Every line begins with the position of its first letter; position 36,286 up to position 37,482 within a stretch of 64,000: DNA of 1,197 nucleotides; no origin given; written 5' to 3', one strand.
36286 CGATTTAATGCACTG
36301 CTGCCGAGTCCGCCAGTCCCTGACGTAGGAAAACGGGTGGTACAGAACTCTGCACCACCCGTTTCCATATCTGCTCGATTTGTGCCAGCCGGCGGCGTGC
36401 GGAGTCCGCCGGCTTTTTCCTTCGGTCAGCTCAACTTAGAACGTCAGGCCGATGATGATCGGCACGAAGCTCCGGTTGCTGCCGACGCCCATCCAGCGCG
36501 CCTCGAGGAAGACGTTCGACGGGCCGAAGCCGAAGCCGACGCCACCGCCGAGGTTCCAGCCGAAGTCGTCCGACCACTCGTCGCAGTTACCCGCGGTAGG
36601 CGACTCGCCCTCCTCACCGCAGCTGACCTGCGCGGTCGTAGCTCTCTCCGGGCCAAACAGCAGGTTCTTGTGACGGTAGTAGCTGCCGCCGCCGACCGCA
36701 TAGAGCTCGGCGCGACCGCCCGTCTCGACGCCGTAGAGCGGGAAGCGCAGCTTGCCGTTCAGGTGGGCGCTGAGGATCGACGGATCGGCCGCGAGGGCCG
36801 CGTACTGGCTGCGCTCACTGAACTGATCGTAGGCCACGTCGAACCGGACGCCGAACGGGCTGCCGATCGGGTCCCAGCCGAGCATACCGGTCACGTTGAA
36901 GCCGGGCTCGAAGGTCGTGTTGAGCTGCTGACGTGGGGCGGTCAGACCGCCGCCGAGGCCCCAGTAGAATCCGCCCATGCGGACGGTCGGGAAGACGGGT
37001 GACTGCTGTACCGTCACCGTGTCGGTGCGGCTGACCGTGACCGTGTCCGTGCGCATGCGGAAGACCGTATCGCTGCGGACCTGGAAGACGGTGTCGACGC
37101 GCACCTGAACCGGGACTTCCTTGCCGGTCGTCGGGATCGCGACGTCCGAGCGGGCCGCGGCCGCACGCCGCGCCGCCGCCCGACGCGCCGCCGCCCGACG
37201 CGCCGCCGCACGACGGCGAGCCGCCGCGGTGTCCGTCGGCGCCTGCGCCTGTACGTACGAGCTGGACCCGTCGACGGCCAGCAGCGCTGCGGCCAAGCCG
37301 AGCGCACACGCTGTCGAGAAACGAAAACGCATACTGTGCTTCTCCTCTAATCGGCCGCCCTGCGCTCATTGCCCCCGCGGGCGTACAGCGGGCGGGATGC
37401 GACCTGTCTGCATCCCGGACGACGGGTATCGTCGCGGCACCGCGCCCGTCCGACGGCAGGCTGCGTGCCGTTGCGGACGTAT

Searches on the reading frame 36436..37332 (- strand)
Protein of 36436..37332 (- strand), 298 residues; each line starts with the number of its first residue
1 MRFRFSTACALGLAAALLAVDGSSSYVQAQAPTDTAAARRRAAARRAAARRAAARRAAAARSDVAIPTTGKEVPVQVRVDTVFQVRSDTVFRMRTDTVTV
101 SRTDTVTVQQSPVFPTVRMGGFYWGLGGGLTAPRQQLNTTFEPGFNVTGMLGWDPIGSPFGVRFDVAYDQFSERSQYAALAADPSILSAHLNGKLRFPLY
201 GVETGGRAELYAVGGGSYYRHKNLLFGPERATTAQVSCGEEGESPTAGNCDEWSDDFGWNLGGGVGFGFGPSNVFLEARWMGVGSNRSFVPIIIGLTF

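Call 66: search_protein_families(library=pfam, proteins=[window:36436-37332:-], max_evalue=0.001)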
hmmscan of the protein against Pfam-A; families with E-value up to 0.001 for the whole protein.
window:36436-37332:- (298 aa): 1 family
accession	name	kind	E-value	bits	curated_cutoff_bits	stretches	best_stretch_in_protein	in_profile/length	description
PF13505.12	OMP_b-brl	-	0.00018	22.2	28.7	1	120-281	20-151/175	Outer membrane protein beta-barrel domain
